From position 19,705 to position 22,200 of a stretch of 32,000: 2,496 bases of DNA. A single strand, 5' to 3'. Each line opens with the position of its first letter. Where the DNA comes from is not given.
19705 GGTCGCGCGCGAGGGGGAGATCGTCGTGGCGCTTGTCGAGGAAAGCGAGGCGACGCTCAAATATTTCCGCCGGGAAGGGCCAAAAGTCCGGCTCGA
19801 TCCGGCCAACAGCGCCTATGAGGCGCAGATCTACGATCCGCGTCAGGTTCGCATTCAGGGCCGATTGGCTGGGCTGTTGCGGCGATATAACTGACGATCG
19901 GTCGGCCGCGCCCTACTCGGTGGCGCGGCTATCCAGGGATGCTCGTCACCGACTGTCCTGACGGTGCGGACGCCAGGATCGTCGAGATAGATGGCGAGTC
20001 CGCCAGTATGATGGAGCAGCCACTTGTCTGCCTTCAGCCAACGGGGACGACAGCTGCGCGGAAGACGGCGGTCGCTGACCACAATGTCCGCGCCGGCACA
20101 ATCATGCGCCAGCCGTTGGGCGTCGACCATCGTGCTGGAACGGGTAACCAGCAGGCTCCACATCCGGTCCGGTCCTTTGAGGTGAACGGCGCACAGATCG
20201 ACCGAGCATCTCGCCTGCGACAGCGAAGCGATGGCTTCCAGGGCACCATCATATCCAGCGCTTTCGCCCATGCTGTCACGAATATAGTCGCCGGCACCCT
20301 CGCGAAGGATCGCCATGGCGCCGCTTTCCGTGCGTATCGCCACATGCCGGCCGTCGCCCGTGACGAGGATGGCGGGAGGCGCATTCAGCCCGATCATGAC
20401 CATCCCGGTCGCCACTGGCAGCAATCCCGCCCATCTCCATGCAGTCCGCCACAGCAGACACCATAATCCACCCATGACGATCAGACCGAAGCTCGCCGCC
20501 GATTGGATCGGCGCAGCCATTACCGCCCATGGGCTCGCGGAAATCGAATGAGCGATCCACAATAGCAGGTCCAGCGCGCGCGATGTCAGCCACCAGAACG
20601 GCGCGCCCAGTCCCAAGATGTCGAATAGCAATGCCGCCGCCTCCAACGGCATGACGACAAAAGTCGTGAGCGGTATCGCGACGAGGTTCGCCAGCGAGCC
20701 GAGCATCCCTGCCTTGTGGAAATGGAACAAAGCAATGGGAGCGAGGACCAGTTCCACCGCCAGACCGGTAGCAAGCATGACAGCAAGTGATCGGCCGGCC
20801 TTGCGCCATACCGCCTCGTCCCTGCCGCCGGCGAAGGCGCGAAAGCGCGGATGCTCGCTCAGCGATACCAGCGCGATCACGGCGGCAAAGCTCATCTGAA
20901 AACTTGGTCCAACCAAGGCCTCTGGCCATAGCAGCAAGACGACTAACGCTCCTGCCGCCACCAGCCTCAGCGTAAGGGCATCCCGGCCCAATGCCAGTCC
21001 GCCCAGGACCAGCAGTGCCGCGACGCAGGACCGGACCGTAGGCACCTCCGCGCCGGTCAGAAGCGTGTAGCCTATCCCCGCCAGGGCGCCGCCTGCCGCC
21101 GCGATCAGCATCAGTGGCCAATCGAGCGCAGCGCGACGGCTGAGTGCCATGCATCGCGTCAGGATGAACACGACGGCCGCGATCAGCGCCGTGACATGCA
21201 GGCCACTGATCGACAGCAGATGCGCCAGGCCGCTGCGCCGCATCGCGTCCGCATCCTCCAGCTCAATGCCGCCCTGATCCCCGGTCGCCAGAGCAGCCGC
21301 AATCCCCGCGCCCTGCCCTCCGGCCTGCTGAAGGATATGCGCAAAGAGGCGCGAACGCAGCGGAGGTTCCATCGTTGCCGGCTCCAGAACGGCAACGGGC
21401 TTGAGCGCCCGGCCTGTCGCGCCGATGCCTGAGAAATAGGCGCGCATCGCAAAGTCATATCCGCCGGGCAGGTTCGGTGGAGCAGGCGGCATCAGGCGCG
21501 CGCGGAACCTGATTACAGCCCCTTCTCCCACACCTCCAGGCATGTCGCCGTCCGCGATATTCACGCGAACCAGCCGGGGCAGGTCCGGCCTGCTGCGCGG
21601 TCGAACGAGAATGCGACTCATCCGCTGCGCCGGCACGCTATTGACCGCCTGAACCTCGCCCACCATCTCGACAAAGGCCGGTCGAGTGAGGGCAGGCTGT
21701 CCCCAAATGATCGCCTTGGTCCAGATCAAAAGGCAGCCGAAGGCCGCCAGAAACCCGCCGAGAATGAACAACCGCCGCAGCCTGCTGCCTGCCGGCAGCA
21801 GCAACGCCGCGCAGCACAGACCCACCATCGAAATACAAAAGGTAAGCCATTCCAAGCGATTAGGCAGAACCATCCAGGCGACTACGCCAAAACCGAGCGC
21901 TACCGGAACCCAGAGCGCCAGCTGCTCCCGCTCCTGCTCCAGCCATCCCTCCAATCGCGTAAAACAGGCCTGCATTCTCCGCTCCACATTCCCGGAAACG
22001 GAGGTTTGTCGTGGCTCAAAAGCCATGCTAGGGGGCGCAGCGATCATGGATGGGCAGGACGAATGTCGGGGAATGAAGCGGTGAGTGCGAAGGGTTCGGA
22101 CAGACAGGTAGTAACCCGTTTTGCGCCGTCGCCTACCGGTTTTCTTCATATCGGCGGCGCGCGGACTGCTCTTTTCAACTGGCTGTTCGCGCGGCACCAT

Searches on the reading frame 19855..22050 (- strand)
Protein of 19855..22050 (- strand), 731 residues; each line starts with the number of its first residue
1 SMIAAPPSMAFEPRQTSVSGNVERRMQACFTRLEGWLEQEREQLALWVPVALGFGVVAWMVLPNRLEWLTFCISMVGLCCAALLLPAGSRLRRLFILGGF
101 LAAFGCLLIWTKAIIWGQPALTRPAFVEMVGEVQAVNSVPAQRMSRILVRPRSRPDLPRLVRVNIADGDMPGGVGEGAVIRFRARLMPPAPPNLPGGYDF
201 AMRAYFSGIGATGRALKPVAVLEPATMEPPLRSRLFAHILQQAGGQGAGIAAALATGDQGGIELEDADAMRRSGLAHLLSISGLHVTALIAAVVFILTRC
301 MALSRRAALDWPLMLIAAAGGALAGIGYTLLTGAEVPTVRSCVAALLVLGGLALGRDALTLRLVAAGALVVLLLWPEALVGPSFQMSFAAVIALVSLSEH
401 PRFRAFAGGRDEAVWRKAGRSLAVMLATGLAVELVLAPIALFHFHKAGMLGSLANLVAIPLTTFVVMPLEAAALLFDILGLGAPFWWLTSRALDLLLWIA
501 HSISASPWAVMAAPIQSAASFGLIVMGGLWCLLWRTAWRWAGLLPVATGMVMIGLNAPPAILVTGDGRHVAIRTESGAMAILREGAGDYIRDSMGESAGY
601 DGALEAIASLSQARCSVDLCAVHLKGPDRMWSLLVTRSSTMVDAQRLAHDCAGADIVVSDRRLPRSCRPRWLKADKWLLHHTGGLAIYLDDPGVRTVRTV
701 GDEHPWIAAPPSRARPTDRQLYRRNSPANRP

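Call 41: search_protein_families(library=pfam, proteins=[window:19855-22050:-], max_evalue=0.1)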
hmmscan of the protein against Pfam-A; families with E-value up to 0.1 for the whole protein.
window:19855-22050:- (731 aa): 2 families
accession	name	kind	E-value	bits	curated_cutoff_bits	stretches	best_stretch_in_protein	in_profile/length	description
PF03772.21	Competence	-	1.4e-55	189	23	1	254-535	1-267/270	Competence protein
PF13567.11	DUF4131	-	3.2e-11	43.6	31.6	1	68-217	2-161/165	Domain of unknown function (DUF4131)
